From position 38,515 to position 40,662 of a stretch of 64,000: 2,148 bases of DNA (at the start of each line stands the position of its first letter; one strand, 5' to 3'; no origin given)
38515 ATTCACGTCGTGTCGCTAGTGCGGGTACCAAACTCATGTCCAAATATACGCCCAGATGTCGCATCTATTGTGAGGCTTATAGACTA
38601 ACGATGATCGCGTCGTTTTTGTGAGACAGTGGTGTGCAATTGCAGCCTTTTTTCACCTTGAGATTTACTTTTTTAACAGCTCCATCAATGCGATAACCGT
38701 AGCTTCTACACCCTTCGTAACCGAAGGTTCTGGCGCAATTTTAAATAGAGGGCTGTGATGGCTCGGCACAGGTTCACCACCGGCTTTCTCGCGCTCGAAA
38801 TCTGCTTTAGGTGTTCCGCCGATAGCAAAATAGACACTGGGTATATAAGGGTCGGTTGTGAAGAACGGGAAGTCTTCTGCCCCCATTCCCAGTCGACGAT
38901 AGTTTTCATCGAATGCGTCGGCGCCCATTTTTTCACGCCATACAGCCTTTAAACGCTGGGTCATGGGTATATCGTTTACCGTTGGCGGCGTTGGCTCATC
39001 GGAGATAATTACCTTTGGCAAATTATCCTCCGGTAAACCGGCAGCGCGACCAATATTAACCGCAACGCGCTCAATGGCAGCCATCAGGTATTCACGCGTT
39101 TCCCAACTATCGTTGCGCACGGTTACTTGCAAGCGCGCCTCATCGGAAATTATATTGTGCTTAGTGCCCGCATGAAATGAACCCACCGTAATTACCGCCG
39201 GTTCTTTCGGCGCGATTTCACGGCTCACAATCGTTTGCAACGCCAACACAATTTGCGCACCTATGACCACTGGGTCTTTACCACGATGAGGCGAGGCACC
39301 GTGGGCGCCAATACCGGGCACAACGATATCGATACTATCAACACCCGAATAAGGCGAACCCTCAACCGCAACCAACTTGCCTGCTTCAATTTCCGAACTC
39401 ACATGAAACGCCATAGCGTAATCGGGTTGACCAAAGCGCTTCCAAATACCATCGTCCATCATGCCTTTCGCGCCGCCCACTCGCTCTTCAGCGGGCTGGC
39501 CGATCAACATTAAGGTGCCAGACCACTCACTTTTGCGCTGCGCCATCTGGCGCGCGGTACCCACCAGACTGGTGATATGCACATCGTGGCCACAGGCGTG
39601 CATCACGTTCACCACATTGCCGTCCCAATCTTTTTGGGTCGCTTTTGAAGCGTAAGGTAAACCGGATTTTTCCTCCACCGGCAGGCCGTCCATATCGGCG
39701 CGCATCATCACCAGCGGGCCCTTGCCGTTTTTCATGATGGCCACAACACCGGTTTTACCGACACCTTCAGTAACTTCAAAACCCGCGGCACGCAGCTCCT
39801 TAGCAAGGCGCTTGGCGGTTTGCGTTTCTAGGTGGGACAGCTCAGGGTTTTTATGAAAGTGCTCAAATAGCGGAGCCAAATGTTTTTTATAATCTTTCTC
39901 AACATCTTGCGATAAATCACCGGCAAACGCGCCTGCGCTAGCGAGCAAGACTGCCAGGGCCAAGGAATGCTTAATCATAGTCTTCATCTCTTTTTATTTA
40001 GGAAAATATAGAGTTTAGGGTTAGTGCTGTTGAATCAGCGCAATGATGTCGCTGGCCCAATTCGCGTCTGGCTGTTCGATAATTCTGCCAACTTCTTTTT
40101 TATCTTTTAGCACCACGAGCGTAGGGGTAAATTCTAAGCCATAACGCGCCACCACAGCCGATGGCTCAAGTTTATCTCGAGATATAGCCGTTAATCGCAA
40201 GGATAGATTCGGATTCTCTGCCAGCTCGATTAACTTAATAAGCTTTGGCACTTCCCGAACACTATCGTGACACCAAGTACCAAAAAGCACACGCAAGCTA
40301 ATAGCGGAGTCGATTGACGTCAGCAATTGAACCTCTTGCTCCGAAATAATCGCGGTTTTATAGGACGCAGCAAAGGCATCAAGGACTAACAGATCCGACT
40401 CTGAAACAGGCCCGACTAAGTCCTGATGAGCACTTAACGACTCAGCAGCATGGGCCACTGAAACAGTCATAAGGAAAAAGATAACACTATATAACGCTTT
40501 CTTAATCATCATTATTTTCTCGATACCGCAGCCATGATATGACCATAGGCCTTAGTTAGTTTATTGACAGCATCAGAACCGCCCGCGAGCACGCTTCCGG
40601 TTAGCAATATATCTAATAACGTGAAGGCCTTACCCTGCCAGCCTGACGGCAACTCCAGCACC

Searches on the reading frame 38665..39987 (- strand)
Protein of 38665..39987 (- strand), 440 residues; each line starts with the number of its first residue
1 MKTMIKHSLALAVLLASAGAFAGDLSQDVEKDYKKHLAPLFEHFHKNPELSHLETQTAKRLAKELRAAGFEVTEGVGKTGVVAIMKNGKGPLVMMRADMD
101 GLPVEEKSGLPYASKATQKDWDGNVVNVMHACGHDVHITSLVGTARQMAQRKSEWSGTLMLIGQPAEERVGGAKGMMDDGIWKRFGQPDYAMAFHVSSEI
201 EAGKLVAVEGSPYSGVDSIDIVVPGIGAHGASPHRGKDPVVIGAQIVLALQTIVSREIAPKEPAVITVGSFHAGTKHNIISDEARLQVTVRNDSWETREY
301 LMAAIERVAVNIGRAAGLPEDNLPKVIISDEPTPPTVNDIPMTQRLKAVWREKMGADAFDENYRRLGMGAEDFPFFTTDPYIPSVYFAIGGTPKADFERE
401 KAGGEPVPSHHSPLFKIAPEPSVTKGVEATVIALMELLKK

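Call 10: find_encoding_contigs(protein=window:38665-39987:-, flank=3000, max_places=6)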
Protein window:38665-39987:- (440 aa): no gene with exactly this product is on record in the collection.

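Call 11: search_protein_families(library=pfam, proteins=[window:38665-39987:-])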
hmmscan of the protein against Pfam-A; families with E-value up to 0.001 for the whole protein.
window:38665-39987:- (440 aa): 2 families
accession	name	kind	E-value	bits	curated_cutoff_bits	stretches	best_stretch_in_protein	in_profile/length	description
PF01546.33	Peptidase_M20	-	1.7e-25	90.6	24.6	1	94-390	1-175/206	Peptidase family M20/M25/M40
PF07687.19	M20_dimer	-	1.4e-11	44.7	21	1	215-309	5-99/107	Peptidase dimerisation domain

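Call 12: find_homologous_proteins(query=window:38665-39987:-, max_evalue=1e-50)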
Query window:38665-39987:- (440 aa): 7991 proteins with E <= 1e-50 among 8000 candidates; the best 120 are listed.
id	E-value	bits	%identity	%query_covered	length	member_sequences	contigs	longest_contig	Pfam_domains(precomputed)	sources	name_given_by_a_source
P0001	2.3e-272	921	93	99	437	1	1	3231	PF01546.34,PF07687.20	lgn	-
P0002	5.3e-270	914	91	99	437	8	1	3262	PF01546.34,PF07687.20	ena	-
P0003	2.2e-262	888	89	99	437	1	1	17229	PF01546.34,PF07687.20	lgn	-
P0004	5.4e-260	881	88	99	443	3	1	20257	PF01546.34,PF07687.20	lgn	-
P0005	4.7e-256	868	86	99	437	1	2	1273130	PF01546.34,PF07687.20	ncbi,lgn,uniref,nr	ncbi:amidohydrolase [Simiduia aestuariiviva]|uniref:Hippurate hydrolase n=1 Tax=Simiduia aestuariivi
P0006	6.0e-255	864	87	98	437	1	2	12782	PF01546.34,PF07687.20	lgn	-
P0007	2.1e-254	862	89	95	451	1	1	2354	PF01546.34,PF07687.20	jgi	jgi:amidohydrolase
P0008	4.9e-253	858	86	99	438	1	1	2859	PF01546.34,PF07687.20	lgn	-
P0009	4.0e-252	855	86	99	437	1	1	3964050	PF01546.34,PF07687.20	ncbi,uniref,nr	ncbi:amidohydrolase [Simiduia sp. 21SJ11W-1]|uniref:amidohydrolase n=1 Tax=Simiduia sp. 21SJ11W-1 Ta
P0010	1.5e-249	846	88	93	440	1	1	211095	PF01546.34,PF07687.20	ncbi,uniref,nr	ncbi:amidohydrolase [Exilibacterium tricleocarpae]|uniref:Amidohydrolase n=1 Tax=Exilibacterium tric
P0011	6.5e-245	831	83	98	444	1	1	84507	PF01546.34,PF07687.20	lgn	-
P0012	9.3e-245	830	84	98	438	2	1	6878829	PF01546.34,PF07687.20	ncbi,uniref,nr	ncbi:amidohydrolase [Agarilytica rhodophyticola]|uniref:amidohydrolase n=1 Tax=Agarilytica rhodophyt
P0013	5.9e-242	821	84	95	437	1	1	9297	PF01546.34,PF07687.20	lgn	-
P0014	6.5e-237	805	81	99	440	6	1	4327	PF01546.34,PF07687.20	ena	-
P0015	4.9e-235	798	81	98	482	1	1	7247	PF01546.34,PF07687.20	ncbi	-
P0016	1.6e-234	797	79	98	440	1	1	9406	PF01546.34,PF07687.20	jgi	jgi:amidohydrolase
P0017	3.7e-233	792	82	92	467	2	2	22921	PF01546.34,PF07687.20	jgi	jgi:amidohydrolase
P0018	2.3e-232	790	80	95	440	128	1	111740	PF01546.34,PF07687.20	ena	-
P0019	2.7e-230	783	77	100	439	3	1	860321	PF01546.34,PF07687.20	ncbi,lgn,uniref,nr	ncbi:amidohydrolase [Rheinheimera sp. EpRS3]|uniref:amidohydrolase n=1 Tax=Rheinheimera sp. EpRS3 Ta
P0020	5.2e-228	775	88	85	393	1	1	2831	PF01546.34,PF07687.20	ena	-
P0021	1.1e-225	768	78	98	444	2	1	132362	PF01546.34,PF07687.20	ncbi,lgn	-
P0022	1.4e-225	767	76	99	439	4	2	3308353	PF01546.34,PF07687.20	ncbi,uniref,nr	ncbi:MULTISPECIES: amidohydrolase [Rheinheimera]|uniref:amidohydrolase n=1 Tax=Rheinheimera TaxID=67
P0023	1.7e-225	767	79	98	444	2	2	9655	PF01546.34,PF07687.20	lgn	-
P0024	8.9e-224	761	75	100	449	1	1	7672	PF01546.34,PF07687.20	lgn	-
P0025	3.0e-222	756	76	98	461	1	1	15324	PF01546.34,PF07687.20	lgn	-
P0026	7.6e-221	752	75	98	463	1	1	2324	PF01546.34,PF07687.20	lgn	-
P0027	4.0e-220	749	76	98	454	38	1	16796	PF01546.34,PF07687.20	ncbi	ncbi:MAG: amidohydrolase [Rheinheimera sp.]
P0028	1.9e-219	747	76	99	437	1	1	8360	PF01546.34,PF07687.20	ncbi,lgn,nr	ncbi:MAG: amidohydrolase [Acidobacteria bacterium]|nr:amidohydrolase [Acidobacteriota bacterium]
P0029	6.3e-219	745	75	96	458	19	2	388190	PF01546.34,PF07687.20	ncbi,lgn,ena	-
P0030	9.0e-219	745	76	99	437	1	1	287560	PF01546.34,PF07687.20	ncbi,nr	ncbi:MAG: amidohydrolase [Acidobacteria bacterium]|nr:amidohydrolase [Acidobacteriota bacterium]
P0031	1.3e-218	744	76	99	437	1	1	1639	PF01546.34,PF07687.20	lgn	-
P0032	2.3e-218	743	75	97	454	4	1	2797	PF01546.34,PF07687.20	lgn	-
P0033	2.4e-218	743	74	99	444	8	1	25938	PF01546.34,PF07687.20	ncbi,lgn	-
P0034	5.2e-218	742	77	94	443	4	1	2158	PF01546.34,PF07687.20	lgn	-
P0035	2.2e-217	740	73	100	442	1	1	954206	PF01546.34,PF07687.20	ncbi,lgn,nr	ncbi:putative hydrolase YxeP [Thalassocella blandensis]|nr:putative hydrolase YxeP [Thalassocella bl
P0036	6.6e-217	739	74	100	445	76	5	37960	PF01546.34,PF07687.20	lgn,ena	-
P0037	8.8e-217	738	76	94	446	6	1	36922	PF01546.34,PF07687.20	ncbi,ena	-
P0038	5.2e-216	736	76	95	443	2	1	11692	PF01546.34,PF07687.20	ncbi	-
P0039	8.1e-216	735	73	100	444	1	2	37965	PF01546.34,PF07687.20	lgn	-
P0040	1.3e-214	731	74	100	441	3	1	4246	PF01546.34,PF07687.20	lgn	-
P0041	1.5e-211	721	72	98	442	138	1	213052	PF01546.34,PF07687.20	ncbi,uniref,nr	ncbi:amidohydrolase [Rheinheimera soli]|uniref:Hippurate hydrolase n=1 Tax=Rheinheimera soli TaxID=4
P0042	1.8e-211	721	74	99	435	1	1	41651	PF01546.34,PF07687.20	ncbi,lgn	-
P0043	5.7e-211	719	71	98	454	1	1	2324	PF01546.34,PF07687.20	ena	-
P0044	6.4e-210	716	72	99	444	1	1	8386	PF01546.34,PF07687.20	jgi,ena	-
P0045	6.7e-210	716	74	98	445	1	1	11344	PF01546.34,PF07687.20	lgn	-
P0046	7.2e-210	715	72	98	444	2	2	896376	PF01546.34,PF07687.20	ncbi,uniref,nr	ncbi:amidohydrolase [Parahaliea aestuarii]|uniref:Amidohydrolase n=1 Tax=Parahaliea aestuarii TaxID=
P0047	1.5e-209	714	73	97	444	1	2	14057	PF01546.34,PF07687.20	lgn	-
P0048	1.8e-209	714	72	98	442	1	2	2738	PF01546.34,PF07687.20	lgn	-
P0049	3.4e-209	713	71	100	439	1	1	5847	PF01546.34,PF07687.20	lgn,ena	-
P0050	6.7e-209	712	75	95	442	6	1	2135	PF01546.34,PF07687.20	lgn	-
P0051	1.8e-208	711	73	95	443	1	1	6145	PF01546.34,PF07687.20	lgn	-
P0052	2.9e-208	710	72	98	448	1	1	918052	PF01546.34,PF07687.20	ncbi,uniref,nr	ncbi:amidohydrolase [Parahaliea maris]|uniref:Amidohydrolase n=1 Tax=Parahaliea maris TaxID=2716870 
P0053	5.6e-208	709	72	98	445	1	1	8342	PF01546.34,PF07687.20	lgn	-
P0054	9.7e-208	708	71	100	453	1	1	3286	PF01546.34,PF07687.20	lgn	-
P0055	1.1e-207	708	70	100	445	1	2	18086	PF01546.34,PF07687.20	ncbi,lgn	-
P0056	2.0e-207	707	73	98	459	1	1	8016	PF01546.34,PF07687.20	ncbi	-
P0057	4.7e-207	706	72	98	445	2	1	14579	PF01546.34,PF07687.20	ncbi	-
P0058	5.4e-207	706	73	97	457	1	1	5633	PF01546.34,PF07687.20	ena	-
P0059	6.9e-207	706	71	98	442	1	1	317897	PF01546.34,PF07687.20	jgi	jgi:amidohydrolase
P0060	9.7e-207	705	72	98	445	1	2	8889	PF01546.34,PF07687.20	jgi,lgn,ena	-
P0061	1.1e-206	705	73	95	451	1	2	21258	PF01546.34,PF07687.20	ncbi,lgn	ncbi:MAG: amidohydrolase [Candidatus Aquirickettsiella gammari]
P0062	1.1e-206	705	74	95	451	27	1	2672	PF01546.34,PF07687.20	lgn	-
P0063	1.1e-206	705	73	96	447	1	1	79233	PF01546.34,PF07687.20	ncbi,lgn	-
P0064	1.7e-206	704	73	98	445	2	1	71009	PF01546.34,PF07687.20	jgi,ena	-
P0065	2.3e-206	704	73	95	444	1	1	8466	PF01546.34,PF07687.20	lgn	-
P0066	3.3e-206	703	71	99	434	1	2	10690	PF01546.34,PF07687.20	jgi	jgi:amidohydrolase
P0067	3.6e-206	703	71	100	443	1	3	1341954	PF01546.34,PF07687.20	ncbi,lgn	-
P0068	4.5e-206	703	72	98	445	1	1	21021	PF01546.34,PF07687.20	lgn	-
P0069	5.5e-206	703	69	100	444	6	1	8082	PF01546.34,PF07687.20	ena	-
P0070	5.6e-206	703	72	98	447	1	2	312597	PF01546.34,PF07687.20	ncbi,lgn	ncbi:MAG: amidohydrolase [Parahaliea sp.]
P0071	8.8e-206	702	73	97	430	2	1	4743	PF01546.34,PF07687.20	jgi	jgi:hippurate hydrolase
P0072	1.1e-205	702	70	100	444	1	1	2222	PF01546.34,PF07687.20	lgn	-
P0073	1.7e-205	701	72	98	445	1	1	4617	PF01546.34,PF07687.20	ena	-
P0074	2.4e-205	701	70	100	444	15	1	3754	PF01546.34,PF07687.20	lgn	-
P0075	2.6e-205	700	73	95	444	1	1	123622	PF01546.34,PF07687.20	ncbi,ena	-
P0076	3.2e-205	700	72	96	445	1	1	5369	PF01546.34,PF07687.20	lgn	-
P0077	4.4e-205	700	73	95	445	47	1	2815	PF01546.34,PF07687.20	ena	-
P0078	4.7e-205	700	72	95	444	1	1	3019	PF01546.34,PF07687.20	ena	-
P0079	5.0e-205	700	71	98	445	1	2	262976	PF01546.34,PF07687.20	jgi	-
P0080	5.4e-205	699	71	98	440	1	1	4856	PF01546.34,PF07687.20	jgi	jgi:hippurate hydrolase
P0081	5.8e-205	699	71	98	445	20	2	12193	PF01546.34,PF07687.20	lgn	-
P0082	9.2e-205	699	71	100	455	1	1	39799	PF01546.34,PF07687.20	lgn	-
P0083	9.9e-205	699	71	97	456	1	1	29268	PF01546.34,PF07687.20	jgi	jgi:hippurate hydrolase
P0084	1.0e-204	698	72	98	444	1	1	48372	PF01546.34,PF07687.20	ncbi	-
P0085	1.2e-204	698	71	98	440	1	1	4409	PF01546.34,PF07687.20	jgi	jgi:hippurate hydrolase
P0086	1.8e-204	698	72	96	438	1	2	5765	PF01546.34,PF07687.20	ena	-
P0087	2.5e-204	697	72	98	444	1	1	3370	PF01546.34,PF07687.20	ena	-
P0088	2.6e-204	697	70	98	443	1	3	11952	PF01546.34,PF07687.20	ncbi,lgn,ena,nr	ncbi:MAG: amidohydrolase [Burkholderiaceae bacterium]|nr:MAG: amidohydrolase [Burkholderiaceae bacte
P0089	2.8e-204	697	70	100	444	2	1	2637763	PF01546.34,PF07687.20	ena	-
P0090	3.0e-204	697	71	98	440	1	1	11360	PF01546.34,PF07687.20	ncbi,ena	-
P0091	3.1e-204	697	74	95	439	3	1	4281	PF01546.34,PF07687.20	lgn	-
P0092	3.4e-204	697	72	98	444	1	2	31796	PF01546.34,PF07687.20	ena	-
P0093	3.5e-204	697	71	98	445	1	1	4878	PF01546.34,PF07687.20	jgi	jgi:hippurate hydrolase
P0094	3.5e-204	697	71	98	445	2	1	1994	PF01546.34,PF07687.20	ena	-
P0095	4.1e-204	696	70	98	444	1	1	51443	PF01546.34,PF07687.20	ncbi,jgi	-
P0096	4.4e-204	696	69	100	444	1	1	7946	PF01546.34,PF07687.20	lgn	-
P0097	4.5e-204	696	74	95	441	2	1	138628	PF01546.34,PF07687.20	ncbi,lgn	-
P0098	4.6e-204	696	69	100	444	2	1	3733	PF01546.34,PF07687.20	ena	-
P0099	4.7e-204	696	74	96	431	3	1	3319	PF01546.34,PF07687.20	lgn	-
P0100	4.9e-204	696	71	100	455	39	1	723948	PF01546.34,PF07687.20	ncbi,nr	ncbi:amidohydrolase [Undibacterium macrobrachii]|nr:amidohydrolase [Undibacterium macrobrachii]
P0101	5.2e-204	696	72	98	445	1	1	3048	PF01546.34,PF07687.20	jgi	-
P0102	6.2e-204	696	71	98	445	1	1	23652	PF01546.34,PF07687.20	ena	-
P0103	6.3e-204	696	70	99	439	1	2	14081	PF01546.34,PF07687.20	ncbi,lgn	-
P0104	6.5e-204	696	71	98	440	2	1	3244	PF01546.34,PF07687.20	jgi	-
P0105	7.0e-204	696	71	98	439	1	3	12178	PF01546.34,PF07687.20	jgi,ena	-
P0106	7.5e-204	696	73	95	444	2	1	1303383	PF01546.34,PF07687.20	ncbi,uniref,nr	ncbi:amidohydrolase [Parahaliea sp. F7430]|uniref:Amidohydrolase n=1 Tax=Sediminihaliea albiluteola 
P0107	8.4e-204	695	71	96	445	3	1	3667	PF01546.34,PF07687.20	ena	-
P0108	8.6e-204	695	71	98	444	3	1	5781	PF01546.34,PF07687.20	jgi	-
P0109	9.0e-204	695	71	98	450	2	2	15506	PF01546.34,PF07687.20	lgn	-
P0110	9.3e-204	695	71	100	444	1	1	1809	PF01546.34,PF07687.20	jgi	-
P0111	1.1e-203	695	73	95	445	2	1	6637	PF01546.34,PF07687.20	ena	-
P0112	1.2e-203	695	70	100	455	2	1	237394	PF01546.34,PF07687.20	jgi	-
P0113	1.4e-203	695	72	98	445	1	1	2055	PF01546.34,PF07687.20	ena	-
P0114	1.4e-203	695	70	100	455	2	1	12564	PF01546.34,PF07687.20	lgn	-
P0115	1.6e-203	695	72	98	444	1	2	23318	PF01546.34,PF07687.20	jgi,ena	jgi:hippurate hydrolase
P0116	1.7e-203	694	69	100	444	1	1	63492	PF01546.34,PF07687.20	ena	-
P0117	1.7e-203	694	73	95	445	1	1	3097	PF01546.34,PF07687.20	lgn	-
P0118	1.7e-203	694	72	95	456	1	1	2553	PF01546.34,PF07687.20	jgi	jgi:hippurate hydrolase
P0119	1.7e-203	694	72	98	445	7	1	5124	PF01546.34,PF07687.20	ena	-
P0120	1.8e-203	694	69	99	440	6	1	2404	PF01546.34,PF07687.20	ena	-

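Call 13: find_encoding_contigs(protein=P0003, flank=4000, max_places=3)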
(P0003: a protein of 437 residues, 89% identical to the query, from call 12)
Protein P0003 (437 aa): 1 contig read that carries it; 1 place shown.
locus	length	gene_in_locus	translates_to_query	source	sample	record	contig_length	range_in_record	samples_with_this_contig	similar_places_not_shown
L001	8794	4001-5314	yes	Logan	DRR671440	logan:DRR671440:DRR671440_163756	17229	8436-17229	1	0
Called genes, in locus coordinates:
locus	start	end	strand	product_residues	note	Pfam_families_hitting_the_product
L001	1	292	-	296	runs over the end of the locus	PF00892:EamA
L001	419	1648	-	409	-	PF00389:2-Hacid_dh, PF01842:ACT (faint), PF02826:2-Hacid_dh_C, PF00670:AdoHcyase_NAD (weak), PF22629:ACT_AHAS_ss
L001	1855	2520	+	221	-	PF01557:FAA_hydrolase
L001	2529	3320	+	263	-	PF00106:adh_short, PF08659:KR, PF13561:adh_short_C2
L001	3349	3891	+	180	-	-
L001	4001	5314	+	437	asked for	PF01546:Peptidase_M20, PF07687:M20_dimer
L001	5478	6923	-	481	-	PF13729:TraF_2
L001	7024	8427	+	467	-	PF08668:HDOD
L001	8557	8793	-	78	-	?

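Call 14: find_encoding_contigs(protein=P0005, flank=4000, max_places=3)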
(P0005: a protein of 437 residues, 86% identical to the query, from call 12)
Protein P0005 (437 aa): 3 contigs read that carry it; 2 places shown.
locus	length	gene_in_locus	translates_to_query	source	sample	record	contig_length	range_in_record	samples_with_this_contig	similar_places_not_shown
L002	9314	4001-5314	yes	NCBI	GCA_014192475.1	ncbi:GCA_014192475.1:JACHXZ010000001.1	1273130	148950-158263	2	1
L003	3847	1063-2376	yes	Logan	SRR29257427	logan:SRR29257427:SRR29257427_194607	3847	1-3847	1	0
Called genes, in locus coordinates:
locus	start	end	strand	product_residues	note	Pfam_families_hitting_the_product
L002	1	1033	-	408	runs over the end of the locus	PF00389:2-Hacid_dh, PF02826:2-Hacid_dh_C, PF01842:ACT (faint), PF22629:ACT_AHAS_ss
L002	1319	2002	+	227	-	PF01557:FAA_hydrolase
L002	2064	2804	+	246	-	PF00106:adh_short, PF08659:KR, PF13561:adh_short_C2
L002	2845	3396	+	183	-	-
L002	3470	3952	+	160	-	PF14595:Thioredoxin_9 (weak)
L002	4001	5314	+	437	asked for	PF01546:Peptidase_M20, PF07687:M20_dimer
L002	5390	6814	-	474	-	PF13729:TraF_2, PF11751:PorP_SprF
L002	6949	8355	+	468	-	PF08668:HDOD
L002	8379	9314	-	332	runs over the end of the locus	PF00356:LacI, PF00532:Peripla_BP_1, PF13407:Peripla_BP_4, PF13377:Peripla_BP_3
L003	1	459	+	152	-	?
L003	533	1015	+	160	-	PF14595:Thioredoxin_9 (weak)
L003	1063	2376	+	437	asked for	PF01546:Peptidase_M20, PF07687:M20_dimer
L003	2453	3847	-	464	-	?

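Call 15: find_encoding_contigs(protein=P0009, flank=4000, max_places=3)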
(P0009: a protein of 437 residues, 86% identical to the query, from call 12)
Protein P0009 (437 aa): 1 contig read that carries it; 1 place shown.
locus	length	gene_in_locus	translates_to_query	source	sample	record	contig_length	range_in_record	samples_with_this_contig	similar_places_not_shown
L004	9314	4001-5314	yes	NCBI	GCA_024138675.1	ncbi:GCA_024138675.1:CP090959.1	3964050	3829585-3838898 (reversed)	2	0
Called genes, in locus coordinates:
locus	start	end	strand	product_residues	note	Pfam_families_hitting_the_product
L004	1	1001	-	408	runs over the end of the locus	PF00389:2-Hacid_dh, PF02826:2-Hacid_dh_C, PF01842:ACT (weak), PF22629:ACT_AHAS_ss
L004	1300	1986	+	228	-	PF01557:FAA_hydrolase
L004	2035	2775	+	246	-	PF00106:adh_short, PF08659:KR, PF13561:adh_short_C2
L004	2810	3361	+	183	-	-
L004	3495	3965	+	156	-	PF14595:Thioredoxin_9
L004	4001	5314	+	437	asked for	PF01546:Peptidase_M20, PF07687:M20_dimer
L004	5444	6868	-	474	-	PF13729:TraF_2, PF11751:PorP_SprF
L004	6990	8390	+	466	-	PF08668:HDOD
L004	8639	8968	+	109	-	-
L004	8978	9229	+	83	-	-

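Call 17: find_encoding_contigs(protein=P0001, flank=3000, max_places=3)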
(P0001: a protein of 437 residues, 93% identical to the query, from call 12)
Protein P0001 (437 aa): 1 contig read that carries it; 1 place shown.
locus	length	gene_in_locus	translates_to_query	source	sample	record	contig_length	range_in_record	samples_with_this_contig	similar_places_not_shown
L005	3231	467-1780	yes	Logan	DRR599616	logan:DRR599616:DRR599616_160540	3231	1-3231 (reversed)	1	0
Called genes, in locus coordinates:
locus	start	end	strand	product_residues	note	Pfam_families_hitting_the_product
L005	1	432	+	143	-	?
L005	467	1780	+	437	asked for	PF01546:Peptidase_M20, PF07687:M20_dimer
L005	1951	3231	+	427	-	?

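Call 18: find_encoding_contigs(protein=P0002, flank=3000, max_places=3)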
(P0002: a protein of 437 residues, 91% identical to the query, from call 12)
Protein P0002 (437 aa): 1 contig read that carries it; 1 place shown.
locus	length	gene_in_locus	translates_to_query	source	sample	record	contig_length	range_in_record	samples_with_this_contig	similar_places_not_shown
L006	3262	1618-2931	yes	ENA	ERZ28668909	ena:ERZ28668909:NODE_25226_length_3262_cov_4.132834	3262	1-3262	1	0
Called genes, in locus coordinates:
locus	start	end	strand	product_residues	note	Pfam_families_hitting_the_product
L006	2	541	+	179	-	?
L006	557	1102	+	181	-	-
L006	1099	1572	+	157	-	PF14595:Thioredoxin_9 (faint)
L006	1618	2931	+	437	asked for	PF01546:Peptidase_M20, PF07687:M20_dimer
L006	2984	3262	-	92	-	?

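Call 19: find_encoding_contigs(protein=P0004, flank=3000, max_places=3)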
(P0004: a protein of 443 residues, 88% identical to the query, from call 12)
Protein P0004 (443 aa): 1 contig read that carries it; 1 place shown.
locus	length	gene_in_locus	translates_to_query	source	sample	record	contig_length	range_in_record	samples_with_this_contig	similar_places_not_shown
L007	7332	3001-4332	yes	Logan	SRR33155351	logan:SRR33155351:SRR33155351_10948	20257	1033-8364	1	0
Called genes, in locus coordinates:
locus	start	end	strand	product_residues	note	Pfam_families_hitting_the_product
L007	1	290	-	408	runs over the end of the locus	PF00389:2-Hacid_dh, PF02826:2-Hacid_dh_C, PF01842:ACT (weak), PF22629:ACT_AHAS_ss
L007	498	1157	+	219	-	PF01557:FAA_hydrolase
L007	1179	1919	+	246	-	PF00106:adh_short, PF08659:KR, PF13561:adh_short_C2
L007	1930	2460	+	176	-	-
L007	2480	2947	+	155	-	-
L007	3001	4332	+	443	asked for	PF01546:Peptidase_M20, PF07687:M20_dimer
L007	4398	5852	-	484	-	PF13729:TraF_2, PF11751:PorP_SprF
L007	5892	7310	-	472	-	PF13729:TraF_2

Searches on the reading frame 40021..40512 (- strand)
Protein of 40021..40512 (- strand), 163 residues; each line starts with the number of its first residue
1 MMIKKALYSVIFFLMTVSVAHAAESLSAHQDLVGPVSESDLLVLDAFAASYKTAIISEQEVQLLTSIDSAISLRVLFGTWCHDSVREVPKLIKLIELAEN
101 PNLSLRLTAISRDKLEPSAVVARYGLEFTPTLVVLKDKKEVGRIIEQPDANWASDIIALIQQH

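Call 11: search_protein_families(library=pfam, proteins=[window:40021-40512:-])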
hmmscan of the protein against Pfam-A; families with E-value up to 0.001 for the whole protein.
window:40021-40512:- (163 aa): 1 family
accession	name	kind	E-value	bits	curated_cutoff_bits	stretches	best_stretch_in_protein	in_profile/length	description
PF14595.12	Thioredoxin_9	-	9.3e-07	29.2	25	1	47-149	19-119/129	Thioredoxin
